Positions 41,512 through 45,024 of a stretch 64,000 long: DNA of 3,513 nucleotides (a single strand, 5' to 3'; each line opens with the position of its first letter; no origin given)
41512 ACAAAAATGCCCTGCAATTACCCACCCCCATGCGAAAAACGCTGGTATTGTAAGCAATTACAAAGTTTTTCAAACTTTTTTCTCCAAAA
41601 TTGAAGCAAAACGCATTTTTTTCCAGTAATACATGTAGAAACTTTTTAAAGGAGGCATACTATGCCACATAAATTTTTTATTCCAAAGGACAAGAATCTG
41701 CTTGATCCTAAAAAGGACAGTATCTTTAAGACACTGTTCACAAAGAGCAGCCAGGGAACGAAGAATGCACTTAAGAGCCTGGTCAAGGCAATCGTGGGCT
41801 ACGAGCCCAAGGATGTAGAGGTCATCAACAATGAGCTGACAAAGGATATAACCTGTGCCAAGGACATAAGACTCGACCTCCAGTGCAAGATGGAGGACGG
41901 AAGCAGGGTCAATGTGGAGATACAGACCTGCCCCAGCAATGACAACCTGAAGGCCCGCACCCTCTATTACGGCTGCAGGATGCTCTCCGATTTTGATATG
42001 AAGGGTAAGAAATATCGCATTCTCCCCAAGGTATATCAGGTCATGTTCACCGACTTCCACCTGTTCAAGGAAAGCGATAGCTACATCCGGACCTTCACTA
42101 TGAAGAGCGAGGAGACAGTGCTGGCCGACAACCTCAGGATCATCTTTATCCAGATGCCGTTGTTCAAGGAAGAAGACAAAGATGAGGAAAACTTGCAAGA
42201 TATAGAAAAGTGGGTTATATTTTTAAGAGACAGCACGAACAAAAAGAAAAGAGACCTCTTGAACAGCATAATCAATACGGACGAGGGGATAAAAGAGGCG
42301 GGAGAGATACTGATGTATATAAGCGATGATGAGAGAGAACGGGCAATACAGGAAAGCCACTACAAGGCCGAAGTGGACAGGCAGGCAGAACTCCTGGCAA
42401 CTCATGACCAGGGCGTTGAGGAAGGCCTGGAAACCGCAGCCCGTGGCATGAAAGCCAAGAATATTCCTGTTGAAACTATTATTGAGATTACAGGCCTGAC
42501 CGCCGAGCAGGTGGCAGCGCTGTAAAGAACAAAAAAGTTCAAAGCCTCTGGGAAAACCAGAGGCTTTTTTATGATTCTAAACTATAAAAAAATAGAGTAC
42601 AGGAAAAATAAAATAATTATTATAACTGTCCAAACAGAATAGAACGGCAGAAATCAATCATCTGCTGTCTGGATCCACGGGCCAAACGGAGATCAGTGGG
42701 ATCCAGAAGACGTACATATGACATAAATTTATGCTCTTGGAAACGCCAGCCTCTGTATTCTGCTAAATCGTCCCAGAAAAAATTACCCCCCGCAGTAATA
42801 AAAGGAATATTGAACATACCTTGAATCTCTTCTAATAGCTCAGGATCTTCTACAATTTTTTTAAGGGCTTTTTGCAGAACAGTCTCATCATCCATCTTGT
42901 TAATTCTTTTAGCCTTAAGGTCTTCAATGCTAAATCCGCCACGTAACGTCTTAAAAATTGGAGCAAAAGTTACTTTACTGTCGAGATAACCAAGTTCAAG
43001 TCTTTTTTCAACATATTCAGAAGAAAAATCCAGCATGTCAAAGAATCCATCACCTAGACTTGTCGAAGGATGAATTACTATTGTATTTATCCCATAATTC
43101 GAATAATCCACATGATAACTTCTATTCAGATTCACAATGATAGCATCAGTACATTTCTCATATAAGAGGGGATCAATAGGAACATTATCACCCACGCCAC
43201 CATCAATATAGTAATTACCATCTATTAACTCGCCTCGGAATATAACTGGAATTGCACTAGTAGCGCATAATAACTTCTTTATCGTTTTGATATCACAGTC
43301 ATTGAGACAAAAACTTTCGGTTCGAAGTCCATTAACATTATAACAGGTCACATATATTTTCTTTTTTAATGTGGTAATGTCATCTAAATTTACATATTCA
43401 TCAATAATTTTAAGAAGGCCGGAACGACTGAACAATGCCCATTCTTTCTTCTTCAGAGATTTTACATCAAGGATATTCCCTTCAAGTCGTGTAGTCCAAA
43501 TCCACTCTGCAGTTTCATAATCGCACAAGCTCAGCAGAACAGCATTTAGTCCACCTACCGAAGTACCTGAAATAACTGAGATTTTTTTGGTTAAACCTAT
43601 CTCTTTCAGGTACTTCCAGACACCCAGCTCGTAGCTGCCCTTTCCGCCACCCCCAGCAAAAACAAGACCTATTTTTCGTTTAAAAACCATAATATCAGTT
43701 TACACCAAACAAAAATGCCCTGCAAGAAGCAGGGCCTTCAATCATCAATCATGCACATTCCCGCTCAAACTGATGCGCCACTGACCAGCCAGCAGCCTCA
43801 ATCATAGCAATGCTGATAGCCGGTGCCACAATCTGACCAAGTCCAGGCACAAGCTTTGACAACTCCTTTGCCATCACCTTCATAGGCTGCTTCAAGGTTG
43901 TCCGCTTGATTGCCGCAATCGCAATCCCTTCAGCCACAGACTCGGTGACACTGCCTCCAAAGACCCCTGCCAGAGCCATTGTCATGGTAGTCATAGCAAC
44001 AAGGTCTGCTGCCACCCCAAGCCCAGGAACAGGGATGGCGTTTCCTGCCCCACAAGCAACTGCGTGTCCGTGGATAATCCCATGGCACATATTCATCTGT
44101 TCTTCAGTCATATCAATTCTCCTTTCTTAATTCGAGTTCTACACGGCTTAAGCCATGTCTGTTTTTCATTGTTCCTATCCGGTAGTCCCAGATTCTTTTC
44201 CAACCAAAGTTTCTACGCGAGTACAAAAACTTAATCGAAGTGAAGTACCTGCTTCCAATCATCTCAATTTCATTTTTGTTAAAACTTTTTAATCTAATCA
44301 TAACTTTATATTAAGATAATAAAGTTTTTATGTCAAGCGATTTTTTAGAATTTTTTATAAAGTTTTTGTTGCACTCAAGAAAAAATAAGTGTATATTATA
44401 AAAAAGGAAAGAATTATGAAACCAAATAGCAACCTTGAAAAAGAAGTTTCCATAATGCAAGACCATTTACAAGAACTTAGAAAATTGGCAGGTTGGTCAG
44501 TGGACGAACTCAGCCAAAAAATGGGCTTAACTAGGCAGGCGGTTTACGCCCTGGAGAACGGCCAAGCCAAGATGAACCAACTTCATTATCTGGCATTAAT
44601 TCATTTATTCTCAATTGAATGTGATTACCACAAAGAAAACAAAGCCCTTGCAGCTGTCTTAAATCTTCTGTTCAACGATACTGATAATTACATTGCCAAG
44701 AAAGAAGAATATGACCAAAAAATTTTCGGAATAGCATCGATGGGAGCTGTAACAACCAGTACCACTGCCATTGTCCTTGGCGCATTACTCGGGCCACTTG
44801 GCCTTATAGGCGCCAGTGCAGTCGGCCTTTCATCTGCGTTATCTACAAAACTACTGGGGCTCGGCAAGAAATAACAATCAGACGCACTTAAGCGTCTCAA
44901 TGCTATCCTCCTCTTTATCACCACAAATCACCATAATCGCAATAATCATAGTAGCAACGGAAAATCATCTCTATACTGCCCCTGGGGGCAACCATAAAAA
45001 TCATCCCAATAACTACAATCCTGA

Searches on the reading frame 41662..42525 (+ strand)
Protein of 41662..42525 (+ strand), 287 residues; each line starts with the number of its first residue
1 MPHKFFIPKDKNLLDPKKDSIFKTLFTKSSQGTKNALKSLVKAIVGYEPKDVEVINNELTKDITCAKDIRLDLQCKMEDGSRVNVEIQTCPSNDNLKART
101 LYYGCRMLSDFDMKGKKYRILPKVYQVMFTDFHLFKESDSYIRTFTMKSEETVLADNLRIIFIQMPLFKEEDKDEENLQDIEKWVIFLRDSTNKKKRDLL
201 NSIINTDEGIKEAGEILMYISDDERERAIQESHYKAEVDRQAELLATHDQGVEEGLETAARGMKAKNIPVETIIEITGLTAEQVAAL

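Call 37: search_protein_families(library=pfam, proteins=[window:41662-42525:+], max_evalue=0.001)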
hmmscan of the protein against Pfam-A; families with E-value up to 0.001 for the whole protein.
window:41662-42525:+ (287 aa): 1 family
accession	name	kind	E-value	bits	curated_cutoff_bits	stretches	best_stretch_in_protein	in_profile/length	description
PF12784.13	PDDEXK_2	-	2.2e-39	136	27.4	1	16-244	1-226/229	PD-(D/E)XK nuclease family transposase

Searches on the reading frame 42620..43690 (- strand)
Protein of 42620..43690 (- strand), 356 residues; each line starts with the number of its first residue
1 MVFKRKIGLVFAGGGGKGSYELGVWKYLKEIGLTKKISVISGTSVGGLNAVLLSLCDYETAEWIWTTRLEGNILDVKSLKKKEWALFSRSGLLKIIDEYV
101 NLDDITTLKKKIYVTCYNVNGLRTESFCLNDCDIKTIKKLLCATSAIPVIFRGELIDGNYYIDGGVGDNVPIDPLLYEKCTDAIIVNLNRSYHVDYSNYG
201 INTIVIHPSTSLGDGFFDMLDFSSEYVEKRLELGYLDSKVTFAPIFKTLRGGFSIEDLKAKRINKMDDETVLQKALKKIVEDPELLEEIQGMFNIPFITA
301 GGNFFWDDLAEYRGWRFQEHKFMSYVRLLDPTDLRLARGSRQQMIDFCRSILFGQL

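Call 37: search_protein_families(library=pfam, proteins=[window:42620-43690:-], max_evalue=0.001)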
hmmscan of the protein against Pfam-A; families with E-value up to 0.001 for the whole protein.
window:42620-43690:- (356 aa): 1 family
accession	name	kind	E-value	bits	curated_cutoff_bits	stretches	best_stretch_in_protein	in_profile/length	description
PF01734.28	Patatin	-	3.1e-29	103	27.7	1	9-176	1-191/191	Patatin-like phospholipase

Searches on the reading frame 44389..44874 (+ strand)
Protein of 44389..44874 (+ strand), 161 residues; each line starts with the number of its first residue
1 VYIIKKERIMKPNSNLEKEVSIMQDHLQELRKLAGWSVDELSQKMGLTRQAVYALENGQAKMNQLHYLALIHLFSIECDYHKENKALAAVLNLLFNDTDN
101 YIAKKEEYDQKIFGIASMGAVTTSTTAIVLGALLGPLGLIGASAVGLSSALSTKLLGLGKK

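Call 37: search_protein_families(library=pfam, proteins=[window:44389-44874:+], max_evalue=0.001)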
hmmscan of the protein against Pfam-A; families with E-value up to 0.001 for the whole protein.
window:44389-44874:+ (161 aa): 3 families
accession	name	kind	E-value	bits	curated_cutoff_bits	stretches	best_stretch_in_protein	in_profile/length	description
PF01381.28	HTH_3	-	4.2e-08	33.6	23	1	27-63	1-37/55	Helix-turn-helix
PF13560.12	HTH_31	-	2.8e-05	24.8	27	1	26-60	5-39/64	Helix-turn-helix domain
PF13443.12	HTH_26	-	0.00048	20.7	22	1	26-61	1-36/63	Cro/C1-type HTH DNA-binding domain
